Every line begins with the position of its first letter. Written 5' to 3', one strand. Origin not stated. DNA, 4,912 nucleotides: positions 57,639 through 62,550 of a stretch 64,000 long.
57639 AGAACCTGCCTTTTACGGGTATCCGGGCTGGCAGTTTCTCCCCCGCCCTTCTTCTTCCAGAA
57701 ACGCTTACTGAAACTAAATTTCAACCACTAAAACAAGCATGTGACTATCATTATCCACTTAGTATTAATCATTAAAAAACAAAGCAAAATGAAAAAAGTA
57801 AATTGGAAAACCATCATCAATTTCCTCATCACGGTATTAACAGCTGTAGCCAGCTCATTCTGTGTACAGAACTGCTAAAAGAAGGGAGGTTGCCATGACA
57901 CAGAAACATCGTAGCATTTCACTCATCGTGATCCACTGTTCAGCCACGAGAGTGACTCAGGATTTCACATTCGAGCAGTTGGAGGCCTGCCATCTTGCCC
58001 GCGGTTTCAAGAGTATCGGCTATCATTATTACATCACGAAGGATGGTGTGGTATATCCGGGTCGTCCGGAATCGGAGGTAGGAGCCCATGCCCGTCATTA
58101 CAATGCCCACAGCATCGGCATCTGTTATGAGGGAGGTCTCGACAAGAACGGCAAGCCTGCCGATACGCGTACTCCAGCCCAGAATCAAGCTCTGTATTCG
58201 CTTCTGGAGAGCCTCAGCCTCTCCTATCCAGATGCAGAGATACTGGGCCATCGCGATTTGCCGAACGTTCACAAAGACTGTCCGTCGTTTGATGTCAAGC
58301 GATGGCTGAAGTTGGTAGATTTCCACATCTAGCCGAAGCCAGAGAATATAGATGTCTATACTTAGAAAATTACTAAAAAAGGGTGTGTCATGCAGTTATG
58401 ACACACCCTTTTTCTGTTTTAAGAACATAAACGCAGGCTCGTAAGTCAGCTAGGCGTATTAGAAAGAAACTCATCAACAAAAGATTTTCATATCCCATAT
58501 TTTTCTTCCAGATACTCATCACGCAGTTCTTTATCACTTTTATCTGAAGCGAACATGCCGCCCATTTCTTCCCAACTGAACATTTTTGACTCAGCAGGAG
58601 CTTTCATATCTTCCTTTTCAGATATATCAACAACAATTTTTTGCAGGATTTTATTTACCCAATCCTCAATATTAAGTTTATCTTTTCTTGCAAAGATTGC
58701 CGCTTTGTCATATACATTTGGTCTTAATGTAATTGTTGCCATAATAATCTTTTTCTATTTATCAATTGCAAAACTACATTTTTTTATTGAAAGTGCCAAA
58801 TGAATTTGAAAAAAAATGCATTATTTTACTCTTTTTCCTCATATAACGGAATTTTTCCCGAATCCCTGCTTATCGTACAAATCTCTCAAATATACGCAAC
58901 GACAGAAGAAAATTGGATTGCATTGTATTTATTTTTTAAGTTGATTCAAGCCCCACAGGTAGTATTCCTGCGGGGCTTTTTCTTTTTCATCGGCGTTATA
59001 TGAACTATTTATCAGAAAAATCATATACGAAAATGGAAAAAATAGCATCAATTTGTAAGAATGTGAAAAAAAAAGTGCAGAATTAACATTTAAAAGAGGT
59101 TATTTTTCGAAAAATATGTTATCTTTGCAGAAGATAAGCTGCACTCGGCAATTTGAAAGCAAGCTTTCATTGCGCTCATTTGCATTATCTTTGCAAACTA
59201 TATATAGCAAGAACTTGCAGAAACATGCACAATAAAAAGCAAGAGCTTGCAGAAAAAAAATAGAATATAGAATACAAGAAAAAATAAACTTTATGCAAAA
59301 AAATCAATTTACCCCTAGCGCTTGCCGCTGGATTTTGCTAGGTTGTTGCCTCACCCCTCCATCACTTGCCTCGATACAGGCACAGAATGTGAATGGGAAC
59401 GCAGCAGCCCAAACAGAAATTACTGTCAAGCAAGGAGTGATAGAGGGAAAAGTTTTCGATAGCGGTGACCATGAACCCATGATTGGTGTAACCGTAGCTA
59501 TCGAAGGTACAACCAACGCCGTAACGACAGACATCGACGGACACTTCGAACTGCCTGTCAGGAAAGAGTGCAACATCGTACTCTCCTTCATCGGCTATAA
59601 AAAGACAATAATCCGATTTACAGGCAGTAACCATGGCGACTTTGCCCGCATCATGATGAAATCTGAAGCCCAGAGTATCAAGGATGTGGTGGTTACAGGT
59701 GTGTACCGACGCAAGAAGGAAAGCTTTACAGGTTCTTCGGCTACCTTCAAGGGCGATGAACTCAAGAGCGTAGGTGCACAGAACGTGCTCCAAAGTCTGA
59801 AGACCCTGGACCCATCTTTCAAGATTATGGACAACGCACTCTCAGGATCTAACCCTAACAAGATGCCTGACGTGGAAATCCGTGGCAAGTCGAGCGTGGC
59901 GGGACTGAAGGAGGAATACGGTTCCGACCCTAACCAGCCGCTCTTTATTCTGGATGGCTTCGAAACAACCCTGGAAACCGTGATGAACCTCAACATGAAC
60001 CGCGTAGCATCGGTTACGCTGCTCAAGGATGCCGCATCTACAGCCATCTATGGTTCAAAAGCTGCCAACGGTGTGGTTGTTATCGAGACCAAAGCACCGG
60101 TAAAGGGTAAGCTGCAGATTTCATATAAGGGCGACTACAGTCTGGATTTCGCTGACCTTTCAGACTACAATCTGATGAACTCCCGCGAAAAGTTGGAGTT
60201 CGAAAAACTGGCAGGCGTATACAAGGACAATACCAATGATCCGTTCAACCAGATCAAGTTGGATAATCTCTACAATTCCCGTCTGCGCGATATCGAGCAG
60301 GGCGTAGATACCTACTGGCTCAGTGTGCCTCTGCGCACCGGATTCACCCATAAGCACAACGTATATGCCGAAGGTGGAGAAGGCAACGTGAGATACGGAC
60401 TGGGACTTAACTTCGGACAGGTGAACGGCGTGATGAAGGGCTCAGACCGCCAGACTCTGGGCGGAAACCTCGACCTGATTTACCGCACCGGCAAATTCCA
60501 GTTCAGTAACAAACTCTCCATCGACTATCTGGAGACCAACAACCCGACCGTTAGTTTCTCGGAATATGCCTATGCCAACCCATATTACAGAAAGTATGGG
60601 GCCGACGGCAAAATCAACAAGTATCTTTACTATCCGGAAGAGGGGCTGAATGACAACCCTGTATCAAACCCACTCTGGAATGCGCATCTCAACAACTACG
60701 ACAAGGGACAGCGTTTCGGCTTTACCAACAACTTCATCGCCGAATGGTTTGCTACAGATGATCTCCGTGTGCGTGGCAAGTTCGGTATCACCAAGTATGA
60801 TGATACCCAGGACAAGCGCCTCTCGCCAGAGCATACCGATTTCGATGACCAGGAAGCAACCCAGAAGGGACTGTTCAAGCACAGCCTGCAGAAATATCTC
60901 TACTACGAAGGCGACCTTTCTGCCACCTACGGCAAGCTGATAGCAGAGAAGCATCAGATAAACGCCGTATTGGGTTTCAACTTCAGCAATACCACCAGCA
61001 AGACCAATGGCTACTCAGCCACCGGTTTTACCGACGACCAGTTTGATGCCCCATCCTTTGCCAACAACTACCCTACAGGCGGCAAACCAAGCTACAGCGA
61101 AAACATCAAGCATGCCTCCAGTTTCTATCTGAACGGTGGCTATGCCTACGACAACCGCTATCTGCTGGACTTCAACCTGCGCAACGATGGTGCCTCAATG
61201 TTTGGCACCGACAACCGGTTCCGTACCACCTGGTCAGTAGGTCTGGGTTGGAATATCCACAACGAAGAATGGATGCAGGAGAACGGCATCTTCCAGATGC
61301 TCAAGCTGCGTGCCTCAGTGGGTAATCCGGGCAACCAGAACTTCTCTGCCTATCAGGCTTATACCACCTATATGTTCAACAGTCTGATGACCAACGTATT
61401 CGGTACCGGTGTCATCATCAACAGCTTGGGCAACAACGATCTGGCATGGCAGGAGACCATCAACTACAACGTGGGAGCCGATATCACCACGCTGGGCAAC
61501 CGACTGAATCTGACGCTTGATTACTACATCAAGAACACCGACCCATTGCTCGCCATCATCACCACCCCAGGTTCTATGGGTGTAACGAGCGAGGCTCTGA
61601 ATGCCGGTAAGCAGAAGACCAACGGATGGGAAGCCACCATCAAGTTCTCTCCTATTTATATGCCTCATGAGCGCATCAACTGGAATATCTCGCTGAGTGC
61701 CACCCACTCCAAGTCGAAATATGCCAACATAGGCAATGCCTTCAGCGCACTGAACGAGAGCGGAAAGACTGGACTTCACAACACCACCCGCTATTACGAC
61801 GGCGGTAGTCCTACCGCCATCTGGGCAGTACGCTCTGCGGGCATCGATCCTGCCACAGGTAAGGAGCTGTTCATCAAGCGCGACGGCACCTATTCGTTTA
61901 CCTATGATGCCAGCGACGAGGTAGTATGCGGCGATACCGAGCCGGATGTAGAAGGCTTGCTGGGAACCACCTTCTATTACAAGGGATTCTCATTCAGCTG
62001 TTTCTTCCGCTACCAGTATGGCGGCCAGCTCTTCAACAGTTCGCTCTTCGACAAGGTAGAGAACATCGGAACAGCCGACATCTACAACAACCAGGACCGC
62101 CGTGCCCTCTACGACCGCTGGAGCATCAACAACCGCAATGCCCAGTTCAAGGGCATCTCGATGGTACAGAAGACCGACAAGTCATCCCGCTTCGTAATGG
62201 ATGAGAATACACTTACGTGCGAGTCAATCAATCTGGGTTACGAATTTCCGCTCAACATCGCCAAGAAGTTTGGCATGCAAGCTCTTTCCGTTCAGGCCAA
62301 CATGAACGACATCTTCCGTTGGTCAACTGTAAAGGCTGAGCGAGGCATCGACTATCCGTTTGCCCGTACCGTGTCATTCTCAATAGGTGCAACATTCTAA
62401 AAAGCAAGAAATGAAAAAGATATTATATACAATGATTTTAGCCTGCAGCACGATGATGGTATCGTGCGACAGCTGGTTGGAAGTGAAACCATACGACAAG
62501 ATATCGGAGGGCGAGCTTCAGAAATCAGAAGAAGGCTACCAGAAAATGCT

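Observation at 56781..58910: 'Ghost' HU locus: flanks of the HU gene recur 2 kb downstream joined at a microhomology, with the ~700-bp HU segment absent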

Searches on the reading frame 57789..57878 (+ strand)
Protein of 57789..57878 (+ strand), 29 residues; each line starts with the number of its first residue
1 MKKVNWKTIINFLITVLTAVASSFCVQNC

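Call 7: search_protein_families(library=ncbifam, proteins=[window:57789-57878:+], max_evalue=0.01)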
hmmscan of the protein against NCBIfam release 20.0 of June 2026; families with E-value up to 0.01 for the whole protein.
window:57789-57878:+ (29 aa): 1 family
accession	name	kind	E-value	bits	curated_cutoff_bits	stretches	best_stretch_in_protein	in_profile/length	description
NF033879.1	smalltalk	hypoth_equivalog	4.8e-07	29.5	24.7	1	2-29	1-28/29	smalltalk protein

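Call 8: search_protein_families(library=pfam, proteins=[window:57789-57878:+], max_evalue=0.01)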
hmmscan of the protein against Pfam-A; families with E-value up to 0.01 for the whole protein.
window:57789-57878:+ (29 aa): 1 family
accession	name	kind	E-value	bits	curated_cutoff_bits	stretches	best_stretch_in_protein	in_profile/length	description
PF20096.4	DUF6486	-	3.4e-07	30.2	22.7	1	1-29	1-29/31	Family of unknown function (DUF6486)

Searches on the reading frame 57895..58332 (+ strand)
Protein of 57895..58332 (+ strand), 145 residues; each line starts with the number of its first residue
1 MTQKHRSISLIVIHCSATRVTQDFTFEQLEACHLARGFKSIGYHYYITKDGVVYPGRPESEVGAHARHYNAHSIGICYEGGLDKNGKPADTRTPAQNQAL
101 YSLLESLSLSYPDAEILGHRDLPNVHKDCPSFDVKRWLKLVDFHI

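Call 7: search_protein_families(library=ncbifam, proteins=[window:57895-58332:+], max_evalue=0.01)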
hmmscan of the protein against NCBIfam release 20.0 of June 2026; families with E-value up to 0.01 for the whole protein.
window:57895-58332:+ (145 aa): 1 family
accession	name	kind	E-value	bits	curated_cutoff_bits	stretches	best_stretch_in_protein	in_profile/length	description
NF008758.0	PRK11789.1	equivalog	0.00029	20.2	143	1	68-138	111-179/190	1,6-anhydro-N-acetylmuramyl-L-alanine amidase AmpD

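Call 8: search_protein_families(library=pfam, proteins=[window:57895-58332:+], max_evalue=0.01)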
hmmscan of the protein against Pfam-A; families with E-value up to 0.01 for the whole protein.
window:57895-58332:+ (145 aa): 1 family
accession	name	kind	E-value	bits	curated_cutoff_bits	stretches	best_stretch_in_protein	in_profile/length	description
PF01510.30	Amidase_2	-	3.6e-19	69.8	26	1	6-131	3-130/131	N-acetylmuramoyl-L-alanine amidase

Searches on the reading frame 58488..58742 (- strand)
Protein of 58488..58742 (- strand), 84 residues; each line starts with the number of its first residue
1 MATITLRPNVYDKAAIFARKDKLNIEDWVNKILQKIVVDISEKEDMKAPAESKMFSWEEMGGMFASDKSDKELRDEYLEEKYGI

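Call 7: search_protein_families(library=ncbifam, proteins=[window:58488-58742:-], max_evalue=0.01)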
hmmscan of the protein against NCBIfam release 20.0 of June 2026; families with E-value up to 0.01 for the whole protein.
window:58488-58742:- (84 aa): 0 families

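Call 8: search_protein_families(library=pfam, proteins=[window:58488-58742:-], max_evalue=0.01)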
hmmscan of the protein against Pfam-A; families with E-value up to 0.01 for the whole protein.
window:58488-58742:- (84 aa): 1 family
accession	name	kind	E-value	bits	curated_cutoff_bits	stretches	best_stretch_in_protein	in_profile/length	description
PF19891.5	DUF6364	-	0.0015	19.4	27.3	1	3-82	6-70/70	Family of unknown function (DUF6364)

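Call 11: find_encoding_contigs(protein=window:58488-58742:-, flank=6000, max_places=10)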
Protein window:58488-58742:- (84 aa): 22 contigs read that carry it; 10 places shown.
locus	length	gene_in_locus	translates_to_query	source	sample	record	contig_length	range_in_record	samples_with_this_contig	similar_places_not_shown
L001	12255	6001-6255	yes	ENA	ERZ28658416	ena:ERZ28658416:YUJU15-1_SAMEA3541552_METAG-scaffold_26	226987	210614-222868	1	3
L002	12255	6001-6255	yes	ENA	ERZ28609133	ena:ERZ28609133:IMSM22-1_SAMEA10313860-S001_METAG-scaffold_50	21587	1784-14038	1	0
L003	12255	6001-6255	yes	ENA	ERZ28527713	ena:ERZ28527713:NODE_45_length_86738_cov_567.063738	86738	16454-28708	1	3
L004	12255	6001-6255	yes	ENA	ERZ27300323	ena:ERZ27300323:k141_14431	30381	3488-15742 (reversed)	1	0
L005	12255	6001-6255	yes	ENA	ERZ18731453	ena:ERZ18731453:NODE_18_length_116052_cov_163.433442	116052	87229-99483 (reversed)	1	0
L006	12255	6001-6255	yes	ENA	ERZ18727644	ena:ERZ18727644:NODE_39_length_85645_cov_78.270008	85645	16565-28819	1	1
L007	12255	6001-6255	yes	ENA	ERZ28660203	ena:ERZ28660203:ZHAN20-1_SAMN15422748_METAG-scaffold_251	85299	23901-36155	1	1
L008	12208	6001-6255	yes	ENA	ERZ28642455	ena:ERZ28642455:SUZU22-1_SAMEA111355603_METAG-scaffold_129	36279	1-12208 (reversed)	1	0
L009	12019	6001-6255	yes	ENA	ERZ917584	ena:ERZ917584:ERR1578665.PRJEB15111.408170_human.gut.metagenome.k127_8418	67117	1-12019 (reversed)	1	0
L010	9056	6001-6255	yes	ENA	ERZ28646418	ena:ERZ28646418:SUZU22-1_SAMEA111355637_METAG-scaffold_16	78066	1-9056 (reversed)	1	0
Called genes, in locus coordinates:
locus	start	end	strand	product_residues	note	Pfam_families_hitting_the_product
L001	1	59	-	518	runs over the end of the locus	PF16407:PKD_2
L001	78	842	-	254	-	PF16132:DUF4843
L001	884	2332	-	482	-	PF14322:SusD-like_3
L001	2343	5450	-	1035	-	PF13620:CarboxypepD_reg (weak), PF13715:CarbopepD_reg_2, PF07715:Plug, PF00593:TonB_dep_Rec_b-barrel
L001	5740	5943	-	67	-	-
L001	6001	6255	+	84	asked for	-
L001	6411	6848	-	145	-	PF01510:Amidase_2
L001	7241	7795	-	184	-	-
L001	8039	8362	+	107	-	-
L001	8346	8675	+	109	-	-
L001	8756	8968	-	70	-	PF14053:DUF4248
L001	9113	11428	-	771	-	PF08800:BT4734-like_N, PF05272:VapE-like_dom, PF19263:DUF5906 (weak)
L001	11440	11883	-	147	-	-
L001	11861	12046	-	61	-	-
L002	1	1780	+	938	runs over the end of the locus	PF13620:CarboxypepD_reg, PF13715:CarbopepD_reg_2, PF07715:Plug, PF00593:TonB_dep_Rec_b-barrel, PF14905:OMP_b-brl_3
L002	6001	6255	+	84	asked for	-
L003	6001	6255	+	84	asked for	-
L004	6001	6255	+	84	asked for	-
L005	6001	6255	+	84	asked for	-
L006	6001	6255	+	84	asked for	-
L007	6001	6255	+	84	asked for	-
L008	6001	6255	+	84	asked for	-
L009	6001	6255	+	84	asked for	-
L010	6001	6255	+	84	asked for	-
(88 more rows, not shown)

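Call 60: search_protein_families(library=padloc, proteins=[L001:8039-8362:+, L001:8346-8675:+], max_evalue=0.001)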
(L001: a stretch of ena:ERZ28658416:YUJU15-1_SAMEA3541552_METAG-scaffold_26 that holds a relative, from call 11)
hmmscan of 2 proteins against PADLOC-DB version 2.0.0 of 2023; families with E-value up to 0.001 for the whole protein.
L001:8039-8362:+ (107 aa): 0 families

L001:8346-8675:+ (109 aa): 0 families

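Call 61: search_protein_families(library=pfam, proteins=[L001:8039-8362:+, L001:8346-8675:+], max_evalue=0.01)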
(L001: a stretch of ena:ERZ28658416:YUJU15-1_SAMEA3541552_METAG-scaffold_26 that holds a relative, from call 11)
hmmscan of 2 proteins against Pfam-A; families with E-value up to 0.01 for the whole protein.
L001:8039-8362:+ (107 aa): 0 families

L001:8346-8675:+ (109 aa): 1 family
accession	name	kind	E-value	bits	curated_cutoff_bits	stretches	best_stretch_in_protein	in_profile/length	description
PF01381.28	HTH_3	-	0.0014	19.1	23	1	21-74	1-54/55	Helix-turn-helix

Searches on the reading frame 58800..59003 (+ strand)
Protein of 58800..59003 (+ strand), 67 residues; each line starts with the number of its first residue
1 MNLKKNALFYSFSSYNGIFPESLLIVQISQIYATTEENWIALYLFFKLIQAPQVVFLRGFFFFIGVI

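Call 38: search_protein_families(library=pfam, proteins=[window:58800-59003:+], max_evalue=0.01)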
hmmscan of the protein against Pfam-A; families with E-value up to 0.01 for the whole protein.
window:58800-59003:+ (67 aa): 0 families

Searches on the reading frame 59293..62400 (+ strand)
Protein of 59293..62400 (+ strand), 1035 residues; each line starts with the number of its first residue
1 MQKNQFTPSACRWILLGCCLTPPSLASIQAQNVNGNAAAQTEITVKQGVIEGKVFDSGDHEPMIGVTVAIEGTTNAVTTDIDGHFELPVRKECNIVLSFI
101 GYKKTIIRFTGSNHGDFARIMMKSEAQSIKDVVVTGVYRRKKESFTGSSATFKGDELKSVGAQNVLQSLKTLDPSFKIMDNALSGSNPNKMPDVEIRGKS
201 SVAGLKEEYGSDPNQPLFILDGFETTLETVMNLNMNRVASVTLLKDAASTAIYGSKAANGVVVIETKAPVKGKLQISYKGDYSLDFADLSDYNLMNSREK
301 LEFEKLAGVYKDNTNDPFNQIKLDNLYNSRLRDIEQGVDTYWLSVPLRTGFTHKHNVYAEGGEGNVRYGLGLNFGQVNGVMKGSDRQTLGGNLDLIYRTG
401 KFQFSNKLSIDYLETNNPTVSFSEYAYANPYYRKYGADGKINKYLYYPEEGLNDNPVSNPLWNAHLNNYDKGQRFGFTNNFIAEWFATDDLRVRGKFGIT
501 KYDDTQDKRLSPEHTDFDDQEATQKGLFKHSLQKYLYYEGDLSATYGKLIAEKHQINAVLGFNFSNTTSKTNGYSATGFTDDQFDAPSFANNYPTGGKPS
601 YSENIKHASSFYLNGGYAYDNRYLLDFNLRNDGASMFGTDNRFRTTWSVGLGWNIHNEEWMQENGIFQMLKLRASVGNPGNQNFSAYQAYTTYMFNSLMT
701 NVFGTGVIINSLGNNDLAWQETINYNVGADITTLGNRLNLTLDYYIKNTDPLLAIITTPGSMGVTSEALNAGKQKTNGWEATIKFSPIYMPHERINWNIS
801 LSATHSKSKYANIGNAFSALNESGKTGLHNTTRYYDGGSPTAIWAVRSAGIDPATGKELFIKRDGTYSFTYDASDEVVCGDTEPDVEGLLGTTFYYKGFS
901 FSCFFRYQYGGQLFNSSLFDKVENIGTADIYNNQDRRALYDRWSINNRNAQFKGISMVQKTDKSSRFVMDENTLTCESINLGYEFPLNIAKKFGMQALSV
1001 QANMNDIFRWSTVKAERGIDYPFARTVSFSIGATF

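Call 7: search_protein_families(library=ncbifam, proteins=[window:59293-62400:+], max_evalue=0.01)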
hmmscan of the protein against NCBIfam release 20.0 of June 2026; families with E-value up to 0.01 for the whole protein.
window:59293-62400:+ (1035 aa): 2 families
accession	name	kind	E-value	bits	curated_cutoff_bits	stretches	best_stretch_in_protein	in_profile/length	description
TIGR04056.1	OMP_RagA_SusC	subfamily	3.6e-180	601.5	368.25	1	50-1035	3-981/981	SusC/RagA family TonB-linked outer membrane protein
TIGR04057.1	SusC_RagA_signa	signature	3e-14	52.5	46.2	1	238-267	2-31/31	SusC/RagA subfamily TonB-dependent outer membrane receptor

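Call 8: search_protein_families(library=pfam, proteins=[window:59293-62400:+], max_evalue=0.01)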
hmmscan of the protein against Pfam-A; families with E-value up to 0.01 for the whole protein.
window:59293-62400:+ (1035 aa): 4 families
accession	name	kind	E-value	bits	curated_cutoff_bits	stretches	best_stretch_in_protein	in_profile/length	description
PF00593.30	TonB_dep_Rec_b-barrel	-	3.3e-17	63.9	27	1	427-819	19-365/436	TonB dependent receptor-like, beta-barrel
PF13715.12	CarbopepD_reg_2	-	4.4e-16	59.1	32.2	1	50-134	1-88/88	CarboxypepD_reg-like domain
PF07715.20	Plug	-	3.2e-11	44.1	23.9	1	142-261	2-107/107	TonB-dependent Receptor Plug Domain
PF13620.12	CarboxypepD_reg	-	3.1e-06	27.9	32.3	1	50-107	2-64/82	Carboxypeptidase regulatory-like domain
